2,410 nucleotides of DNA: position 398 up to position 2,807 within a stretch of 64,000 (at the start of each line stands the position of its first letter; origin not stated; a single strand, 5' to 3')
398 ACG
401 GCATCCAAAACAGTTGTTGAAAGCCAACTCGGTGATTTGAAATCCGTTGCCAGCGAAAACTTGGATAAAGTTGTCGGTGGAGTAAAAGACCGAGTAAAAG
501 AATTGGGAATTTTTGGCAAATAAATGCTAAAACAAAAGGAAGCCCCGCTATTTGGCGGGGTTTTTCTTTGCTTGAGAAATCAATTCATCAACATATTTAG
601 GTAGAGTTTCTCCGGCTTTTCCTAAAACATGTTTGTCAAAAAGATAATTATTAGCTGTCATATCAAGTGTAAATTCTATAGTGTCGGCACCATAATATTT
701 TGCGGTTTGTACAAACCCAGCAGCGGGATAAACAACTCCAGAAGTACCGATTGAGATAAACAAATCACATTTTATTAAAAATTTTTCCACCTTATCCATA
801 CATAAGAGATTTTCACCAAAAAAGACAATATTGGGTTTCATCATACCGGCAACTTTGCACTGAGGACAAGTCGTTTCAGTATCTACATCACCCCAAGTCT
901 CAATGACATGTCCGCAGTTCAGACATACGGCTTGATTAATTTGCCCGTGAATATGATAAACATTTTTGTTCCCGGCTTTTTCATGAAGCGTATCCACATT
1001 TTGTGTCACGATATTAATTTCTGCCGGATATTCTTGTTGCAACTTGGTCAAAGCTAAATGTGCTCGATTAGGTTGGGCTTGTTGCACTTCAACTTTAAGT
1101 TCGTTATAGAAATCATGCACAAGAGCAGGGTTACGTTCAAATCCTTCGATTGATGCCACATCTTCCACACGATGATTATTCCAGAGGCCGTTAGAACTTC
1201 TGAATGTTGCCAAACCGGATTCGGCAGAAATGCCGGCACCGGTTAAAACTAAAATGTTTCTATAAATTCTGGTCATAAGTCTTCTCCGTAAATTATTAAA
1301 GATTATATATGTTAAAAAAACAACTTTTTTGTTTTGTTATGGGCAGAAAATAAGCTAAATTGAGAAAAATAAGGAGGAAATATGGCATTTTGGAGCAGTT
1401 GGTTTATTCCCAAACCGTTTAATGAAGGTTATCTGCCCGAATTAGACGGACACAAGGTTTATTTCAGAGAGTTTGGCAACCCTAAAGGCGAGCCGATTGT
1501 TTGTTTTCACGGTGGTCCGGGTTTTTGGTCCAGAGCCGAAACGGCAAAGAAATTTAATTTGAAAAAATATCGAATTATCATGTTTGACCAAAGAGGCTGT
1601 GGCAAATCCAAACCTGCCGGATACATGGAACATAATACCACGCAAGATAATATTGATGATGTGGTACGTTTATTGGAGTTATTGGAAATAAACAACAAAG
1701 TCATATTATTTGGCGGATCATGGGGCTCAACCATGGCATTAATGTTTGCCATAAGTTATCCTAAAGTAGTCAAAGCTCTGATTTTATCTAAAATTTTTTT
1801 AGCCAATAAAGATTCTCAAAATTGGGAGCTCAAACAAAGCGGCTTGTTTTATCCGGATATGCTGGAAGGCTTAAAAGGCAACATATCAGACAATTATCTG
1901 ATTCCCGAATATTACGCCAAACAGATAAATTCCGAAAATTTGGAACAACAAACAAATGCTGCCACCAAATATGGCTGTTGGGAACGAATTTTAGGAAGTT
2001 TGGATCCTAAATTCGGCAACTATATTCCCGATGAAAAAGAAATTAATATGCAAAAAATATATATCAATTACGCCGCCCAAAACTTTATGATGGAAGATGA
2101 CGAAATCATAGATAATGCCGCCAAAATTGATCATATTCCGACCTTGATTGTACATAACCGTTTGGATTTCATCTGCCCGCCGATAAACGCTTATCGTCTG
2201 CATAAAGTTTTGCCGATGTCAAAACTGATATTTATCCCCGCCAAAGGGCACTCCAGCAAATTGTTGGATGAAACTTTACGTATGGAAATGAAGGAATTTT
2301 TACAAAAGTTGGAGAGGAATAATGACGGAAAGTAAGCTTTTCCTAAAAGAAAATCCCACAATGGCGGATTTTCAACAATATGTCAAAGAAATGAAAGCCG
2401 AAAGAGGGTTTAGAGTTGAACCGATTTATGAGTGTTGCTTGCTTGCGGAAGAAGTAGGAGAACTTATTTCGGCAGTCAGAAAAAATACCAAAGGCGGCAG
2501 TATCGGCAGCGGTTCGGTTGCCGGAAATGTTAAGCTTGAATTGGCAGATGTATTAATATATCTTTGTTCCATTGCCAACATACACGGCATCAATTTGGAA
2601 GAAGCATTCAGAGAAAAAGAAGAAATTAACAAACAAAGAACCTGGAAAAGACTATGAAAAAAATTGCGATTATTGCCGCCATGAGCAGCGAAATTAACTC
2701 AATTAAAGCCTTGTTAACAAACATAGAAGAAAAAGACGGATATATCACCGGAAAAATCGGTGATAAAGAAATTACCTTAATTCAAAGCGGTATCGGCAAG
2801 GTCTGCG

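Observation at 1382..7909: Eight-gene translationally coupled operon joining peptide-trimming and nucleotide-cleaving enzymes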

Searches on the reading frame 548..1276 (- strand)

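Call 3: search_protein_families(library=pfam, proteins=[window:548-1276:-], max_evalue=0.01)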
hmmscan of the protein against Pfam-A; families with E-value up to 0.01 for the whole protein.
window:548-1276:- (242 aa): 2 families
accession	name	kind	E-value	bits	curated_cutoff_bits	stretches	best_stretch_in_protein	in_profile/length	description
PF02146.23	SIR2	-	2.1e-48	165.1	24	1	13-184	1-180/180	Sir2 family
PF09723.15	Zn_ribbon_8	-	0.002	18.5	34.4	1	118-141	8-33/41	Zinc ribbon domain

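Call 4: search_protein_families(library=ncbifam, proteins=[window:548-1276:-], max_evalue=0.01)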
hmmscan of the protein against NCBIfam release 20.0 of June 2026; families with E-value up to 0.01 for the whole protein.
window:548-1276:- (242 aa): 7 families
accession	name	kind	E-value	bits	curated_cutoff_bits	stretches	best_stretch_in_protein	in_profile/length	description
NF001755.0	PRK00481.1-5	equivalog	1.1e-78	264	318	1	7-238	42-275/278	Sir2 family NAD+-dependent deacetylase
NF001753.0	PRK00481.1-3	subfamily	3.8e-69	232.4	243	1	6-233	14-248/252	NAD-dependent protein deacylase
NF040867.1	prot_deacyl_CobB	equivalog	1.3e-64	217.8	320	1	6-231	11-241/242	NAD-dependent protein deacetylase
NF001754.0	PRK00481.1-4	equivalog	3.4e-44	150.8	252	1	6-225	16-237/244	NAD-dependent protein deacylase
NF001752.0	PRK00481.1-1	equivalog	4e-43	147.7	221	1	6-193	15-206/242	NAD-dependent protein deacylase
NF010736.0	PRK14138.1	equivalog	8.2e-42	143.1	395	1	7-215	13-224/244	NAD-dependent deacetylase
NF003738.0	PRK05333.1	equivalog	5.2e-34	117.5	305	2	6-124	27-144/295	NAD-dependent protein deacetylase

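Call 49: search_protein_families(library=padloc, proteins=[window:548-1276:-], max_evalue=0.001)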
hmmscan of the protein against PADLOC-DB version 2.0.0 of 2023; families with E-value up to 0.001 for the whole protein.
window:548-1276:- (242 aa): 0 families

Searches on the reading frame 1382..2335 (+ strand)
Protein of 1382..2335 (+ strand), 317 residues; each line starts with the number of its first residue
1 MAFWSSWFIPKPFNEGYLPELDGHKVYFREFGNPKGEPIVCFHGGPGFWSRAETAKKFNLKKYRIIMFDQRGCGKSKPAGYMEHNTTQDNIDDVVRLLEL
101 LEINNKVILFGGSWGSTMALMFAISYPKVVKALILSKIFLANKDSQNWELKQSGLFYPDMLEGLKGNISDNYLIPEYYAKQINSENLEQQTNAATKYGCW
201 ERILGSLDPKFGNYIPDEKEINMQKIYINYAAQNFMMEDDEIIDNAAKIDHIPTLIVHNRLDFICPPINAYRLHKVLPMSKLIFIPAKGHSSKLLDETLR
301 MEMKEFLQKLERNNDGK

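Call 3: search_protein_families(library=pfam, proteins=[window:1382-2335:+], max_evalue=0.01)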
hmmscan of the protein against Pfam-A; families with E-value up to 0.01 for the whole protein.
window:1382-2335:+ (317 aa): 7 families
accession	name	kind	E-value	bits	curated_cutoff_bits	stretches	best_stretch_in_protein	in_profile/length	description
PF00561.26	Abhydrolase_1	-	3.2e-25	89.6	25.8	1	38-294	2-242/245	alpha/beta hydrolase fold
PF12146.15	Hydrolase_4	-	6.5e-15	55.5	27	1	39-143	7-114/239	Serine aminopeptidase, S33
PF06342.18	DUF1057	-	2e-07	30.8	21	1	31-248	31-237/297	Alpha/beta hydrolase of unknown function (DUF1057)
PF12697.13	Abhydrolase_6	-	4e-07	31.3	26.3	1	39-136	1-93/217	Alpha/beta hydrolase family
PF08386.16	Abhydrolase_4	-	3.2e-05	24.4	21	1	241-316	24-100/103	TAP-like protein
PF05577.18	Peptidase_S28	-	9.5e-05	21.8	25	1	64-134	61-142/434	Serine carboxypeptidase S28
PF03096.20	Ndr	-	0.0028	16.9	23.3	1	86-188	81-180/283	Ndr family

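Call 4: search_protein_families(library=ncbifam, proteins=[window:1382-2335:+], max_evalue=0.01)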
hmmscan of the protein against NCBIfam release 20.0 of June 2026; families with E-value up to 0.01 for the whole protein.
window:1382-2335:+ (317 aa): 36 families (the best 25 are shown)
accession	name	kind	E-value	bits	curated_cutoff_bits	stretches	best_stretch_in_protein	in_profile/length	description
TIGR01249.1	pro_imino_pep_1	equivalog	1.3e-67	228.1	259.75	1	11-293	2-291/307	prolyl aminopeptidase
TIGR01250.1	pro_imino_pep_2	subfamily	2e-23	83.3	167.65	1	20-307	8-287/288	proline iminopeptidase-family hydrolase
NF045948.1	ProImpepThrmp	equivalog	6.7e-19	68.4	500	1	15-137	4-127/291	proline iminopeptidase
NF045945.1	ProImpepLactob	equivalog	5.9e-18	65.4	400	1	14-155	4-145/293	proline iminopeptidase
NF052610.1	macro_16_ester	equivalog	7e-14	51.8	420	1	22-292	9-264/281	alpha/beta fold macrolide esterase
TIGR03611.1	RutD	equivalog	1e-12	48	238.5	2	61-135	38-110/258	pyrimidine utilization protein D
NF045632.1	hydroxlase_HsaD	equivalog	1e-12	47.6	400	1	20-135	18-134/290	4,5:9,10-diseco-3-hydroxy-5,9,17-trioxoandrosta-1(10),2-diene-4-oate hydrolase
TIGR02427.1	protocat_pcaD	equivalog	3.9e-12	46.1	255.85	1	28-150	4-124/251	3-oxoadipate enol-lactonase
NF041759.1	mac_hydro_EstT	equivalog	8.8e-11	41.5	450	1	26-135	12-123/278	macrolide hydrolase EstT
NF050089.1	i_nPHAscl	equivalog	9.6e-11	41.3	300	1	61-306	43-287/288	intracellular short-chain-length polyhydroxyalkanoate depolymerase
NF033124.1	estX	equivalog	2.9e-10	39.7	600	1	26-183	13-173/280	macrolide esterase EstX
NF051488.1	bifunc_PcaDC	exception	1.3e-09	37.7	390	1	60-197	36-170/375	bifunctional 3-oxoadipate enol-lactonase/4-carboxymuconolactone decarboxylase PcaDC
NF002938.0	PRK03592.1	equivalog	1.8e-09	37.4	241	1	20-156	16-147/298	haloalkane dehalogenase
NF051487.1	bifunc_PcaCD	exception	6.5e-09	35.4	430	1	61-138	197-271/413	bifunctional 4-carboxymuconolactone decarboxylase/3-oxoadipate enol-lactonase PcaCD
NF002043.0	PRK00870.1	subfamily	7.5e-09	35.4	265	1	25-145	35-155/302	haloalkane dehalogenase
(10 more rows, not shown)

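Call 9: find_encoding_contigs(protein=window:1382-2335:+, flank=10000, max_places=6)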
Protein window:1382-2335:+ (317 aa): 6 contigs read that carry it; 3 places shown.
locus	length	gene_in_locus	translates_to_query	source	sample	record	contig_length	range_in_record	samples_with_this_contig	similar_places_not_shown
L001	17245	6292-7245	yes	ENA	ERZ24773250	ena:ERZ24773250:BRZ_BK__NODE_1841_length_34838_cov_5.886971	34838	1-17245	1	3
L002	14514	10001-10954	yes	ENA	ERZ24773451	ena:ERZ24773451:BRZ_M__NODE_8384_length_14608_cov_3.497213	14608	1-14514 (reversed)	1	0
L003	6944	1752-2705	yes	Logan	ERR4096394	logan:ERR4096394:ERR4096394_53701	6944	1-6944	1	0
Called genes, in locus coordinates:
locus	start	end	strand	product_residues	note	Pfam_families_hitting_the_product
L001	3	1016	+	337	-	?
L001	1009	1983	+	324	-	PF14238:DUF4340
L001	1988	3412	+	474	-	PF00989:PAS (faint), PF13426:PAS_9 (faint), PF08447:PAS_3, PF00512:HisKA, PF02518:HATPase_c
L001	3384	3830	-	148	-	PF07007:LprI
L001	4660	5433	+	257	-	PF05170:AsmA, PF05359:DUF748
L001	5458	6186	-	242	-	PF02146:SIR2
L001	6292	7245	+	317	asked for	PF06342:DUF1057 (weak), PF00561:Abhydrolase_1, PF12146:Hydrolase_4, PF12697:Abhydrolase_6 (weak)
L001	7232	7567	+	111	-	PF03819:MazG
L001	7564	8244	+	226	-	PF01048:PNP_UDP_1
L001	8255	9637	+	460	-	PF01523:PmbA_TldD_1st, PF19290:PmbA_TldD_2nd, PF19289:PmbA_TldD_3rd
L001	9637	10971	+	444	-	PF19290:PmbA_TldD_2nd, PF19289:PmbA_TldD_3rd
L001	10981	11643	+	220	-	PF00702:Hydrolase (weak), PF13419:HAD_2 (weak)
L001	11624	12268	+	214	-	PF00702:Hydrolase (weak), PF13419:HAD_2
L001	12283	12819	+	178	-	PF12917:YfbR-like, PF13023:HD_3, PF01966:HD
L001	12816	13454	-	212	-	-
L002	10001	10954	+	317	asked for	PF06342:DUF1057 (weak), PF00561:Abhydrolase_1, PF12146:Hydrolase_4, PF12697:Abhydrolase_6 (weak)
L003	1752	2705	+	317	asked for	PF06342:DUF1057 (weak), PF00561:Abhydrolase_1, PF12146:Hydrolase_4, PF12697:Abhydrolase_6 (weak)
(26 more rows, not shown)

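Call 41: search_solved_structures(query=window:1382-2335:+, max_evalue=1e-10)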
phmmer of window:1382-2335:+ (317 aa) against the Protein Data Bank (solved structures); distinct sequences matched with E-value up to 1e-10: 5.
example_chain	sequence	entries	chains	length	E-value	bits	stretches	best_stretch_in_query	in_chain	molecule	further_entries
1qtr_A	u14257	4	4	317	1.3e-48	169.1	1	13-291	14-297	PROLYL AMINOPEPTIDASE | Proline iminopeptidase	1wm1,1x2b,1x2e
5yhp_A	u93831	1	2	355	7.3e-48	166.6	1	12-292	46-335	Cold active proline iminopeptidase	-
1azw_A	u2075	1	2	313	2.8e-44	154.8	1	11-292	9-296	PROLINE IMINOPEPTIDASE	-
5h3h_A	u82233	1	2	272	9.1e-14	54.6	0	17-135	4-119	Abhydrolase domain-containing protein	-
4ns4_A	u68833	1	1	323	1.5e-11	47.3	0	22-135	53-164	Alpha/beta hydrolase fold protein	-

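Call 49: search_protein_families(library=padloc, proteins=[window:1382-2335:+], max_evalue=0.001)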
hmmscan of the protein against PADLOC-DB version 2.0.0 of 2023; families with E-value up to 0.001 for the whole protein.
window:1382-2335:+ (317 aa): 0 families

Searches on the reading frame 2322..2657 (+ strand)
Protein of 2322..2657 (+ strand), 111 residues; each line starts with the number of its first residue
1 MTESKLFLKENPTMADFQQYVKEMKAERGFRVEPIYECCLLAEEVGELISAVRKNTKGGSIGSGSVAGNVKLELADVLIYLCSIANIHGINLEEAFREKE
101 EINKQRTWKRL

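Call 3: search_protein_families(library=pfam, proteins=[window:2322-2657:+], max_evalue=0.01)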
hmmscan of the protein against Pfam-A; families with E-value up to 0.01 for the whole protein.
window:2322-2657:+ (111 aa): 2 families
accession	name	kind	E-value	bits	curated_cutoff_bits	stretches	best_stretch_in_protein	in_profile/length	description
PF03819.22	MazG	-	1.1e-08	35.6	22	1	41-98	10-61/74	MazG nucleotide pyrophosphohydrolase domain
PF01503.22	PRA-PH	-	0.0023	18.7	21.3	1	40-98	33-81/86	Phosphoribosyl-ATP pyrophosphohydrolase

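Call 4: search_protein_families(library=ncbifam, proteins=[window:2322-2657:+], max_evalue=0.01)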
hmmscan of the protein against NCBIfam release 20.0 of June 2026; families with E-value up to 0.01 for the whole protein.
window:2322-2657:+ (111 aa): 0 families

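Call 39: search_solved_structures(query=window:2322-2657:+, max_evalue=0.01)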
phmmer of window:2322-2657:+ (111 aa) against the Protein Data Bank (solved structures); distinct sequences matched with E-value up to 0.01: 9.
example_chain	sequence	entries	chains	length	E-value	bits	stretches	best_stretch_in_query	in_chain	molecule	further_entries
2q73_A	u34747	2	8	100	7e-13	51.9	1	38-106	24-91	Hypothetical protein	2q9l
2q5z_A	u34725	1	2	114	1.4e-12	50.9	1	16-106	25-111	Hypothetical protein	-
1vmg_A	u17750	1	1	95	2.7e-06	30.7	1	15-100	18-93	Hypothetical protein SSO3215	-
7ody_A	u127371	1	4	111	2.5e-05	27.6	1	69-110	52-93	MazG-like pyrophosphohydrolase (MazZ)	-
7mu5_A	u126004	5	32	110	0.00021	24.7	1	10-106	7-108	dCTP pyrophosphatase 1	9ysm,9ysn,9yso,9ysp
2a3q_A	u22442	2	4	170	0.0014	22.1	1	10-106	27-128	hypothetical protein | Protein RS21-C6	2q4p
6sqw_A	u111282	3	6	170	0.0014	22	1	10-106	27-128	dCTP pyrophosphatase 1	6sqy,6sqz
4qgp_A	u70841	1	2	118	0.0076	19.7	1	67-106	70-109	pyrophosphatase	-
2oie_A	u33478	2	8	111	0.0096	19.4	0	10-103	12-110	RS21-C6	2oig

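Call 49: search_protein_families(library=padloc, proteins=[window:2322-2657:+], max_evalue=0.001)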
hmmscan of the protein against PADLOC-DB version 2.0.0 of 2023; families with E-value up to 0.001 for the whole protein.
window:2322-2657:+ (111 aa): 0 families

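Call 50: search_dna_similar(query=window:2322-2657:+, collection=phages, mode=protein, max_evalue=0.001, max_rows=10)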
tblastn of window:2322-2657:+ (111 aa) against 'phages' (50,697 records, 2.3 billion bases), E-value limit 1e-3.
Records with a match: 8; places in all: 8; records where one place covers at least 80% of the query: 4.
Best place of each record, by identity: 60-80% 1; <60% 7.
By first word of the organism name: Acinetobacter 3; Bacteriophage 2; Klebsiella 1; Bacillus 1; Cyanophage 1.
By host as written in the record: - 3; Acinetobacter baumannii 2; Klebsiella pneumoniae 1; Bacillus sp. ET1 1; Acinetobacter baumannii DSM 106838 1.
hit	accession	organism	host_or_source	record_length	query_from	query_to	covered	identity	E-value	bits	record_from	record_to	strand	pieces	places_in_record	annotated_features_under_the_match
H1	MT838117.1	Bacteriophage sp.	human fecal samples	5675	8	111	94%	70.5%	1e-42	153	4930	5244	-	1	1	record has no annotation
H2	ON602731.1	Klebsiella phage VLCpiS6a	Klebsiella pneumoniae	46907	13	111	89%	35.0%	4e-4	44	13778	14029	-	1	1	endolysin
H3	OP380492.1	Bacillus phage Nachito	Bacillus sp. ET1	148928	11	108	88%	32.3%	2e-7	53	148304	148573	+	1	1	nucleotide pyrophosphohydrolase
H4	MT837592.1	Bacteriophage sp.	human fecal samples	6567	13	110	88%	32.3%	6e-4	43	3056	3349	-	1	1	record has no annotation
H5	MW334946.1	Cyanophage S-2L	-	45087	41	110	63%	37.1%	5e-5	46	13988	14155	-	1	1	nucleotide pyrophosphohydrolase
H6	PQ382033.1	Acinetobacter phage vB_AbaSI_2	Acinetobacter baumannii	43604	73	109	33%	51.4%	2e-4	44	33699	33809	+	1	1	dATP/dGTP pyrophosphohydrolase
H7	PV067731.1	Acinetobacter phage vB_AbaS-Bhz9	Acinetobacter baumannii DSM 106838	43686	73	109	33%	51.4%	2e-4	44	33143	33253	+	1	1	dATP/dGTP pyrophosphohydrolase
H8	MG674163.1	Acinetobacter phage SH-Ab 15497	Acinetobacter baumannii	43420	73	109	33%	51.4%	3e-4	44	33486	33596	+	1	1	hypothetical protein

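Call 51: get_annotated_region(hit=H1, flank=6000)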
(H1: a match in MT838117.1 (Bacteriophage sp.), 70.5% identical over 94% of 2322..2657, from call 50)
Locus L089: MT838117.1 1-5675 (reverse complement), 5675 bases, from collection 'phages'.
description: UNVERIFIED: Bacteriophage sp. clone scaffold_6731 genomic sequence.
organism: Bacteriophage sp. (NCBI taxid 38018)
taxonomy: Viruses
host: -; source: human fecal samples; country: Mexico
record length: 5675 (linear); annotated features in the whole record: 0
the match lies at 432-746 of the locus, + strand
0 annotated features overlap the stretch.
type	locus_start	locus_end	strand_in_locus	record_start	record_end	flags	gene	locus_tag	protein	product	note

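Call 55: search_protein_families(library=pfam, proteins=[L089:327-749:+, L089:883-1413:+, L089:1541-1981:-, L089:2285-3724:-, L089:3877-4344:-, L089:4417-5535:-], max_evalue=0.001)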
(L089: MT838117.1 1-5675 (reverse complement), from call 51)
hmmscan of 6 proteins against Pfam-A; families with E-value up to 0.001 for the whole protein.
L089:327-749:+ (140 aa): 3 families
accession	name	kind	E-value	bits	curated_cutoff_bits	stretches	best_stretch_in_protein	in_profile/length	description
PF03819.22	MazG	-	2.1e-11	44.3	22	1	70-135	10-69/74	MazG nucleotide pyrophosphohydrolase domain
PF01503.22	PRA-PH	-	1.9e-05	25.4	21.3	1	67-132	31-86/86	Phosphoribosyl-ATP pyrophosphohydrolase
PF12643.12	MazG-like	-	2.3e-05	25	27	1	96-134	31-68/85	MazG-like family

L089:883-1413:+ (176 aa): 0 families

L089:1541-1981:- (146 aa): 0 families

L089:2285-3724:- (479 aa): 0 families

L089:3877-4344:- (155 aa): 1 family
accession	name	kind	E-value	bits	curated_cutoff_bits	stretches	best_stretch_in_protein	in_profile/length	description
PF00436.31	SSB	-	1e-36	125.5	26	1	5-107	1-101/104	Single-strand binding protein family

L089:4417-5535:- (372 aa): 4 families
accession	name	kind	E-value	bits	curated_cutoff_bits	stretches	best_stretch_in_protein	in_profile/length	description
PF13458.12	Peripla_BP_6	-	2.6e-25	90.3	31.7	1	25-354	3-331/343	Periplasmic binding protein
PF13433.12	Peripla_BP_5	-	5.2e-08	32.8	27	1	26-347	3-320/363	Periplasmic binding protein domain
PF01094.35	ANF_receptor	-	0.00012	21.7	25.4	1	47-132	6-87/353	Receptor family ligand binding region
PF00465.25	Fe-ADH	-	0.00045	20.3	31.3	0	149-234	8-93/168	Iron-containing alcohol dehydrogenase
